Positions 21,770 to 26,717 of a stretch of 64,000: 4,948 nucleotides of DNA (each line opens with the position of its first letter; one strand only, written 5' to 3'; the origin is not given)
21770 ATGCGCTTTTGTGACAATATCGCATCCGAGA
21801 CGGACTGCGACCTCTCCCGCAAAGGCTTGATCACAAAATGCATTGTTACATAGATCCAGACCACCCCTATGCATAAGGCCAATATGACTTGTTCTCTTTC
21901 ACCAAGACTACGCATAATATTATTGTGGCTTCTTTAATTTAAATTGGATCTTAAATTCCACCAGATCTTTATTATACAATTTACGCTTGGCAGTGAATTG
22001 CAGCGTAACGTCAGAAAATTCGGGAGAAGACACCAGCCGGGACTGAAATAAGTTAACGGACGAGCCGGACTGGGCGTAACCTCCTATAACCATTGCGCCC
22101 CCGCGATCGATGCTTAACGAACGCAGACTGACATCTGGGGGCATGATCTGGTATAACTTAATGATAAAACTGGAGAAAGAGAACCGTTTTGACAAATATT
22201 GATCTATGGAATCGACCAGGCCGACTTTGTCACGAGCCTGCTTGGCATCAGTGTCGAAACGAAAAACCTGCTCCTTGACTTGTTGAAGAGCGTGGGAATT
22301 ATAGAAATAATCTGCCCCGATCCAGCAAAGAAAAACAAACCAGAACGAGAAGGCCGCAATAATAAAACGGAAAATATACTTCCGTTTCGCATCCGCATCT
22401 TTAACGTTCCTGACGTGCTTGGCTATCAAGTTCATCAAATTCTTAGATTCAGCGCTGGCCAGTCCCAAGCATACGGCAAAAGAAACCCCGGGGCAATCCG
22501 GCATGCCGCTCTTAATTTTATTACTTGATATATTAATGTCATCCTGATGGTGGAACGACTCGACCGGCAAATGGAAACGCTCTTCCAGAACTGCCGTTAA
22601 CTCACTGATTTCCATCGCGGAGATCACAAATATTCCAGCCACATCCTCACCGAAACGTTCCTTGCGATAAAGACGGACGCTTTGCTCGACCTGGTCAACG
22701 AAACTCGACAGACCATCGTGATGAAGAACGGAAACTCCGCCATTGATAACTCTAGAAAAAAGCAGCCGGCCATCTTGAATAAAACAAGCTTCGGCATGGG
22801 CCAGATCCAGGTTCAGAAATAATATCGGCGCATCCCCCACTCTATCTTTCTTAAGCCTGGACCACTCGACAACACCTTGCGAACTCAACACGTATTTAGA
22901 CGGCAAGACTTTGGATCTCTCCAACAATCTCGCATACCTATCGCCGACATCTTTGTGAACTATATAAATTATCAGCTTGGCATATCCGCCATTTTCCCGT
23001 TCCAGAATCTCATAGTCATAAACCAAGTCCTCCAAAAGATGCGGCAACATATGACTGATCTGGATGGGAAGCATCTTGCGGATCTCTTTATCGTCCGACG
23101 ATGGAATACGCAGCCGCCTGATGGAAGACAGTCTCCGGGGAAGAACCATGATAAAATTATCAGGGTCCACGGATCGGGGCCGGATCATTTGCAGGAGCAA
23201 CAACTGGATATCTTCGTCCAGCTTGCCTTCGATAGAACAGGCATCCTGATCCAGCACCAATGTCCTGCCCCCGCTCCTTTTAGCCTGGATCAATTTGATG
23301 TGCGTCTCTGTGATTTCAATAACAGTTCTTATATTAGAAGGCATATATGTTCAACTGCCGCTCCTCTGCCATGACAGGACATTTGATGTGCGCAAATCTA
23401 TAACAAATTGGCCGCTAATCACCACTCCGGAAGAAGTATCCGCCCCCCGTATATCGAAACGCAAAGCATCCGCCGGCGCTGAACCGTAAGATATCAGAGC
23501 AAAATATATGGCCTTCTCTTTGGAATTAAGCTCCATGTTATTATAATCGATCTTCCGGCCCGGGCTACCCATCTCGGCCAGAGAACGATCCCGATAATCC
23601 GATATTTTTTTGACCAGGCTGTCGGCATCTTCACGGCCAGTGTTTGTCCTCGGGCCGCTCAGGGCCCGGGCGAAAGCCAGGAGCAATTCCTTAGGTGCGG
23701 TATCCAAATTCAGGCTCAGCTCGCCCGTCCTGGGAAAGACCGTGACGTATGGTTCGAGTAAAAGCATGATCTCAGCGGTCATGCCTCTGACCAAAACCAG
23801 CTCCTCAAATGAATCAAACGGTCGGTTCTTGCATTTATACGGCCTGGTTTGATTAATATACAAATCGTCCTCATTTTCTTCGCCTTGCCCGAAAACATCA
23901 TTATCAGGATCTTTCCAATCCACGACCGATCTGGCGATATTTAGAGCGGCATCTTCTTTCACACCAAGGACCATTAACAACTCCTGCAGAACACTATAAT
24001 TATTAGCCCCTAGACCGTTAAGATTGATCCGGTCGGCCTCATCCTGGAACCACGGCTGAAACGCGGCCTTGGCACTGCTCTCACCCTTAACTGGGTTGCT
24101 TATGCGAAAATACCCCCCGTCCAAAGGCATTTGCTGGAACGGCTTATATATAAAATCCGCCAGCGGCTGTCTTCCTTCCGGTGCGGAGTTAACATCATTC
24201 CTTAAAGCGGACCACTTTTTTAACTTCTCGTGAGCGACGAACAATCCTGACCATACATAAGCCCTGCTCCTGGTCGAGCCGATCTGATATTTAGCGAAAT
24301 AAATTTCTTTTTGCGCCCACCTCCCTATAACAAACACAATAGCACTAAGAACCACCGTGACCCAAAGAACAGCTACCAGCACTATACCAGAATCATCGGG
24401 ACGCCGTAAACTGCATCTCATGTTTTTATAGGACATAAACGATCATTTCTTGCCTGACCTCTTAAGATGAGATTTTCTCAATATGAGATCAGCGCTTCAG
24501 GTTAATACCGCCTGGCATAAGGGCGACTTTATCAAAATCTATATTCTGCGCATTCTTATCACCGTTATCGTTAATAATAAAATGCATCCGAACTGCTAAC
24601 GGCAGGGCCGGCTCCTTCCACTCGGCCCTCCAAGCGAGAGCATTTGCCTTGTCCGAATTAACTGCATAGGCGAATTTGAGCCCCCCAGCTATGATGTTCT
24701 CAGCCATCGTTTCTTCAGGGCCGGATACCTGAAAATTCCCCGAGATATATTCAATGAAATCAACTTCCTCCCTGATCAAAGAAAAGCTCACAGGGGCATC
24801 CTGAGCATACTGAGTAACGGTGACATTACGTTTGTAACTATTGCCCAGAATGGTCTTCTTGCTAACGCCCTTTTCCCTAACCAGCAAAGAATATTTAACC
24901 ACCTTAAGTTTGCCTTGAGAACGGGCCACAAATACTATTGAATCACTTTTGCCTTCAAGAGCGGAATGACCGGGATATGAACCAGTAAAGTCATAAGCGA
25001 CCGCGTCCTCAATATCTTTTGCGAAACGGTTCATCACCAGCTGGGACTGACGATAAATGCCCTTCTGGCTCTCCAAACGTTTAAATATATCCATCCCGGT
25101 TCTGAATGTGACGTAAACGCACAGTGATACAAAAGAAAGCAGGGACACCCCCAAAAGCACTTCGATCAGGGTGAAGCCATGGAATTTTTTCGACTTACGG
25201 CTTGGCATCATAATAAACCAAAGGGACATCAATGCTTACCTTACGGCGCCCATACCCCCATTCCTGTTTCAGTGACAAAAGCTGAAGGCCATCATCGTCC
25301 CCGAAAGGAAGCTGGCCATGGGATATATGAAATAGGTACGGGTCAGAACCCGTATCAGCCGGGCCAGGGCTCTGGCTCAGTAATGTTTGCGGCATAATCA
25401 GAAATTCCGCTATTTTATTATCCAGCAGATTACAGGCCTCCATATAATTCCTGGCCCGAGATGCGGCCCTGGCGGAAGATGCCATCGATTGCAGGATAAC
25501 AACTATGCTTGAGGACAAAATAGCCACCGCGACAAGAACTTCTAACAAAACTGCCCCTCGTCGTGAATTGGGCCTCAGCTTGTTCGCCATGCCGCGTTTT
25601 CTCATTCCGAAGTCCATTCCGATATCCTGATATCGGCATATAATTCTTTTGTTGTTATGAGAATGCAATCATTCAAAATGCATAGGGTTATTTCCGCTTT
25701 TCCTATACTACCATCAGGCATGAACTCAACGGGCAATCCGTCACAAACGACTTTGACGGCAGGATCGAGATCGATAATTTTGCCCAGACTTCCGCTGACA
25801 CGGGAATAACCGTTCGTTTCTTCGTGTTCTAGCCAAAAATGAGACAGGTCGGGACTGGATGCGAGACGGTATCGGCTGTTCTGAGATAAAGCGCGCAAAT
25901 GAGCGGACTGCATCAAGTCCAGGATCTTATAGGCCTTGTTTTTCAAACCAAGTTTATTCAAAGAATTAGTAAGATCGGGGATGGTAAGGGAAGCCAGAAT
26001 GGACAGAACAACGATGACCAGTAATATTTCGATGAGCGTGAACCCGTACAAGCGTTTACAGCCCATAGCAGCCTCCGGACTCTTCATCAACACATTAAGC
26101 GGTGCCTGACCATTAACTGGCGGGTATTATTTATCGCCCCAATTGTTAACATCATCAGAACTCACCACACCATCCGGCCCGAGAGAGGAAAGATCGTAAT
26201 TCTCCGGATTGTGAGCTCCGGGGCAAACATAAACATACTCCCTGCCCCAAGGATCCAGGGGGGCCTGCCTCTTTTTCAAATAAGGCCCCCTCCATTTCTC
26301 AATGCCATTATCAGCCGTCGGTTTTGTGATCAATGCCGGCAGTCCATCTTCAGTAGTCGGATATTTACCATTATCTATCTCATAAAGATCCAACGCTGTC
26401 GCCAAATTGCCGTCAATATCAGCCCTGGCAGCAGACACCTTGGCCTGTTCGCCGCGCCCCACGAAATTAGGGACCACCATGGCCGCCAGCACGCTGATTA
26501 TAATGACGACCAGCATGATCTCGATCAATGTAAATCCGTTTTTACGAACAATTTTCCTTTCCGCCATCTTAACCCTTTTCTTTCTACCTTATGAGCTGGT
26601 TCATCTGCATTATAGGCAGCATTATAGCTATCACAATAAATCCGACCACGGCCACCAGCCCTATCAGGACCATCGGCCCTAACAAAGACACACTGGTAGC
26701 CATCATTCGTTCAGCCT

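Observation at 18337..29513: Type II secretion-like operon with mixed T2SS / type IV pilus / MSHA features and non-canonical order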

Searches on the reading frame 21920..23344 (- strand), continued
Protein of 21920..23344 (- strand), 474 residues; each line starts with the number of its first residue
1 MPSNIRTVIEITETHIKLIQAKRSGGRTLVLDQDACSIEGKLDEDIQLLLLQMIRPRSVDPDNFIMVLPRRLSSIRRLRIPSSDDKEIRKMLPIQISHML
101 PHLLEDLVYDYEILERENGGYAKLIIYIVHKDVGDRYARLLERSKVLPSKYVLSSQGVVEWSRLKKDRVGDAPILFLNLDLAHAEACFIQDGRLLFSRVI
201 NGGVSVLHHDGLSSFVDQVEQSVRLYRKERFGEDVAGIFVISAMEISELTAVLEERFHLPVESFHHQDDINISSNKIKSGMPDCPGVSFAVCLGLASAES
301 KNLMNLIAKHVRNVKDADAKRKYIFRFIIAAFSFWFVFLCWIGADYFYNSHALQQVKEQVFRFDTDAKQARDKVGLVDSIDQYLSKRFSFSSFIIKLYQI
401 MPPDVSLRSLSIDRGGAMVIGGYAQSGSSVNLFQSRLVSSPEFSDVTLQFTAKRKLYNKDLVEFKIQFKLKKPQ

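Call 110: search_protein_representatives(alignment_id=A1)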
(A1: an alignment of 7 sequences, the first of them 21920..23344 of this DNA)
Query: 7 sequences, 478 profile positions. Proteins with E-value up to 0.001 (for the whole library): 16491; up to 1e-10: 4721; up to 1e-30: 1076. The best 150 are listed.
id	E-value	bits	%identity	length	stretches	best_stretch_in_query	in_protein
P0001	1.1e-236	802.5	-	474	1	1-478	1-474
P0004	1.0e-225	766.3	-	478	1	1-477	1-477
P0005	1.5e-216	736.1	-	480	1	1-477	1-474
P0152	9.8e-143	492.6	-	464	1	7-473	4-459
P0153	7.1e-137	473.3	-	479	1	5-471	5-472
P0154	7.6e-137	473.2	-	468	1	4-477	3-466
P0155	4.6e-128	444.3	-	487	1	6-474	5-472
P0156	9.7e-128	443.2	-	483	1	1-474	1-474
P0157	9.9e-127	439.9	-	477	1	1-474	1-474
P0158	1.3e-126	439.5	-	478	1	1-473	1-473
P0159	7.9e-126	436.9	-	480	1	1-476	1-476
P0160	1.6e-125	435.9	-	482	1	1-473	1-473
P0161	2.7e-124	431.9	-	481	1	1-474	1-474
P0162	4.1e-123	427.9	-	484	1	1-477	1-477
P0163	8.2e-123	426.9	-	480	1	1-474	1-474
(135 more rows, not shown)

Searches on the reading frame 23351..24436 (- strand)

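Call 3: search_protein_families(library=pfam, proteins=[window:23351-24436:-], max_evalue=0.01)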
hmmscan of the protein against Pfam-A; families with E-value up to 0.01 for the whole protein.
window:23351-24436:- (361 aa): 1 family
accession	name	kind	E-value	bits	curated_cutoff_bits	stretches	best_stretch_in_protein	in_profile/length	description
PF21687.3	T2SSK_1st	-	1.5e-21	77.6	26.2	1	136-235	2-106/107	Type II secretion system (T2SS), protein K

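Call 4: search_protein_families(library=ncbifam, proteins=[window:23351-24436:-], max_evalue=0.01)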
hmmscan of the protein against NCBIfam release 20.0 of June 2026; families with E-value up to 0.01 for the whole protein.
window:23351-24436:- (361 aa): 1 family
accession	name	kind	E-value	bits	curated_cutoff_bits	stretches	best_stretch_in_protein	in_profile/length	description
NF037980.1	T2SS_GspK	equivalog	1.4e-30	106.9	130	1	16-277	2-241/307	type II secretion system minor pseudopilin GspK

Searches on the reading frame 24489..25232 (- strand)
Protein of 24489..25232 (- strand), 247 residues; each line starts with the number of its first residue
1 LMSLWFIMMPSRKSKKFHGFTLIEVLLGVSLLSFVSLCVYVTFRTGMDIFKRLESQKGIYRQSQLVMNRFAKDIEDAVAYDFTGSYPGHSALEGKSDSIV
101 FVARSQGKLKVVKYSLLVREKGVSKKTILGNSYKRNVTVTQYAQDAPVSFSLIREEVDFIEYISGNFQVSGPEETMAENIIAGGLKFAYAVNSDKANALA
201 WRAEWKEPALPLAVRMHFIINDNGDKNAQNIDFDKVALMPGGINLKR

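Call 3: search_protein_families(library=pfam, proteins=[window:24489-25232:-], max_evalue=0.01)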
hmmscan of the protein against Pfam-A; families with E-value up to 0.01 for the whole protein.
window:24489-25232:- (247 aa): 1 family
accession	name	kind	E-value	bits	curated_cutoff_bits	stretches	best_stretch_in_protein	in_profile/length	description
PF07963.17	N_methyl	-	5.9e-05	22.9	21.2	1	15-37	2-24/27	Prokaryotic N-terminal methylation motif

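Call 4: search_protein_families(library=ncbifam, proteins=[window:24489-25232:-], max_evalue=0.01)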
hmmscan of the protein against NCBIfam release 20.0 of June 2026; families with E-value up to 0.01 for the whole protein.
window:24489-25232:- (247 aa): 4 families
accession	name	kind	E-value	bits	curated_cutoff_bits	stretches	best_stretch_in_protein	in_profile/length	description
NF006453.0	PRK08808.1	equivalog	0.0001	21.4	295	0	15-55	4-44/211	type II secretion system protein J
TIGR01711.1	gspJ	equivalog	0.00053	19.9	64.85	0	19-80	2-63/192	type II secretion system minor pseudopilin GspJ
TIGR02532.1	IV_pilin_GFxxxE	domain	0.0011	18.7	16.3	1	18-36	2-20/24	prepilin-type N-terminal cleavage/methylation domain-containing protein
TIGR02599.1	TIGR02599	subfamily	0.0035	16.6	256.5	0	19-78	1-60/361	Verru_Chthon cassette protein C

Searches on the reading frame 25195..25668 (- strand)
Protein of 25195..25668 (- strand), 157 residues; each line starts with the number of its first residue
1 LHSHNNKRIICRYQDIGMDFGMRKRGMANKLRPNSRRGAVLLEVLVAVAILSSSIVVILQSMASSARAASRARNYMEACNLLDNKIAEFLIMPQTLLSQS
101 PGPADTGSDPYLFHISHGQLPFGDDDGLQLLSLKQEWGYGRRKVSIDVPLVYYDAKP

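Call 3: search_protein_families(library=pfam, proteins=[window:25195-25668:-], max_evalue=0.01)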
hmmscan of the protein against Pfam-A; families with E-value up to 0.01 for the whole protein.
window:25195-25668:- (157 aa): 0 families

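Call 4: search_protein_families(library=ncbifam, proteins=[window:25195-25668:-], max_evalue=0.01)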
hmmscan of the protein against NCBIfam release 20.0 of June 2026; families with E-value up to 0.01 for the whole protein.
window:25195-25668:- (157 aa): 4 families
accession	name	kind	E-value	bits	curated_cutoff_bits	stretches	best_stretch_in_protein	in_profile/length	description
TIGR01707.1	gspI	equivalog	1.2e-08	35.4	44.35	1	38-98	1-63/101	type II secretion system minor pseudopilin GspI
NF041013.1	T4P_ComGE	equivalog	2.1e-05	24.5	49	1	37-86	4-53/83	competence type IV pilus minor pilin ComGE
NF047828.1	T3SSXpsI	equivalog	0.00031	20.7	150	1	37-79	2-44/132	type II secretion system protein XpsI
NF041014.1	pilin_ComGG_2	equivalog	0.0033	18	40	1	37-78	4-45/101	competence type IV pilus minor pilin ComGG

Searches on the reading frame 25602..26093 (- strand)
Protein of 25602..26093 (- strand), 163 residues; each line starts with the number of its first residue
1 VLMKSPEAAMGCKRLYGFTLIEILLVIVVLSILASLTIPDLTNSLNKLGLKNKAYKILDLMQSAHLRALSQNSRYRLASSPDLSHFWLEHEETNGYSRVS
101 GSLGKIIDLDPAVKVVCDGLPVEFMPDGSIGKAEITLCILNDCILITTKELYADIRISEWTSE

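Call 3: search_protein_families(library=pfam, proteins=[window:25602-26093:-], max_evalue=0.01)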
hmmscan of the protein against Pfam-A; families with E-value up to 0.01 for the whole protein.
window:25602-26093:- (163 aa): 1 family
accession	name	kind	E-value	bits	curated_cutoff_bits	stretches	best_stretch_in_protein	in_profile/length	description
PF07963.17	N_methyl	-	3.8e-06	26.7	21.2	1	16-36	5-25/27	Prokaryotic N-terminal methylation motif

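Call 4: search_protein_families(library=ncbifam, proteins=[window:25602-26093:-], max_evalue=0.01)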
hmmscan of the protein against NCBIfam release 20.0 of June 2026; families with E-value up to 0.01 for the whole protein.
window:25602-26093:- (163 aa): 12 families
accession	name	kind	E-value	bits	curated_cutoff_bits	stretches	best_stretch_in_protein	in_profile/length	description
TIGR01710.1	typeII_sec_gspG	equivalog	1.8e-07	31.3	88.85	1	17-61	2-46/134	type II secretion system major pseudopilin GspG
NF040982.1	ComGD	equivalog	2.5e-07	31.2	70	1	17-93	3-79/139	competence type IV pilus minor pilin ComGD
NF040999.1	pilin_ComGC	equivalog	2.7e-07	30.7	75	1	17-48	3-34/84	competence type IV pilus major pilin ComGC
TIGR02596.1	TIGR02596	subfamily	5.9e-07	29.8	70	1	18-73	1-56/196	Verru_Chthon cassette protein D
TIGR01708.2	typeII_sec_gspH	equivalog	2.8e-06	27.4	80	1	17-87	3-73/169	type II secretion system minor pseudopilin GspH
TIGR02532.1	IV_pilin_GFxxxE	domain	4.3e-06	26.3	16.3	1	17-37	3-23/24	prepilin-type N-terminal cleavage/methylation domain-containing protein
NF007800.0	PRK10506.1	equivalog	5.6e-06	26.3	158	1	13-84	6-77/163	prepilin peptidase-dependent protein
NF041013.1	T4P_ComGE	equivalog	6.9e-06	26.1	49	1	13-65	1-53/83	competence type IV pilus minor pilin ComGE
NF007862.0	PRK10574.1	equivalog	7.4e-06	26.2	138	1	16-71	5-60/145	prepilin peptidase-dependent pilin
NF047827.1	T3SSXpsH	equivalog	0.00026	20.8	160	1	17-95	2-79/145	type II secretion system protein XpsH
NF041775.1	typeIV_PilA_Myxo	equivalog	0.00062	19.8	400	1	14-43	9-38/214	type IV pilin protein PilA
NF041002.1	pilin_ComGF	equivalog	0.0066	16.7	80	1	17-48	3-33/139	competence type IV pilus minor pilin ComGF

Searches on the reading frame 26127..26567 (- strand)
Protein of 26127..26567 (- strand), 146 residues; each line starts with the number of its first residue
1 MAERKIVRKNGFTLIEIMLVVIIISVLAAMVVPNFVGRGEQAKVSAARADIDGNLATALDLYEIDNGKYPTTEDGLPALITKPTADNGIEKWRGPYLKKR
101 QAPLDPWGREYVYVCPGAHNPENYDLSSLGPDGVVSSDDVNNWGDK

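Call 3: search_protein_families(library=pfam, proteins=[window:26127-26567:-], max_evalue=0.01)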
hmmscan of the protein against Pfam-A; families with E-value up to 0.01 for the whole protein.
window:26127-26567:- (146 aa): 2 families
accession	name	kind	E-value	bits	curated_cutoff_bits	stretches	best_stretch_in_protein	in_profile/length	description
PF08334.16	T2SSG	-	1.2e-31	109.4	21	1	35-140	2-101/108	Type II secretion system (T2SS), protein G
PF07963.17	N_methyl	-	1e-06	28.5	21.2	1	8-31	3-26/27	Prokaryotic N-terminal methylation motif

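Call 4: search_protein_families(library=ncbifam, proteins=[window:26127-26567:-], max_evalue=0.01)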
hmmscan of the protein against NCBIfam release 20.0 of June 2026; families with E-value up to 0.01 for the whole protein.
window:26127-26567:- (146 aa): 10 families
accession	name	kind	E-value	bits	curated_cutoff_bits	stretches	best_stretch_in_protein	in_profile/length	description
TIGR01710.1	typeII_sec_gspG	equivalog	1.5e-40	138.3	88.85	1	11-143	2-133/134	type II secretion system major pseudopilin GspG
NF040999.1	pilin_ComGC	equivalog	4.1e-11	42.9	75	1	10-74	2-65/84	competence type IV pilus major pilin ComGC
TIGR01708.2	typeII_sec_gspH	equivalog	3.5e-10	40.1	80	1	10-66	2-58/169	type II secretion system minor pseudopilin GspH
NF041775.1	typeIV_PilA_Myxo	equivalog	1.6e-09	38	400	1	7-53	8-54/214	type IV pilin protein PilA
TIGR02532.1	IV_pilin_GFxxxE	domain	2.8e-07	30.1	16.3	1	10-32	2-24/24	prepilin-type N-terminal cleavage/methylation domain-containing protein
NF007862.0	PRK10574.1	equivalog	4.2e-07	30.2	138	1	8-75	3-69/145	prepilin peptidase-dependent pilin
TIGR02596.1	TIGR02596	subfamily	5.2e-05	23.4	70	1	12-58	1-47/196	Verru_Chthon cassette protein D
NF041013.1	T4P_ComGE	equivalog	0.00034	20.7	49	1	9-36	3-30/83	competence type IV pilus minor pilin ComGE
NF040982.1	ComGD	equivalog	0.0015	18.9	70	1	9-32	1-24/139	competence type IV pilus minor pilin ComGD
NF007800.0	PRK10506.1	equivalog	0.0018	18.1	158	1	4-32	3-31/163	prepilin peptidase-dependent protein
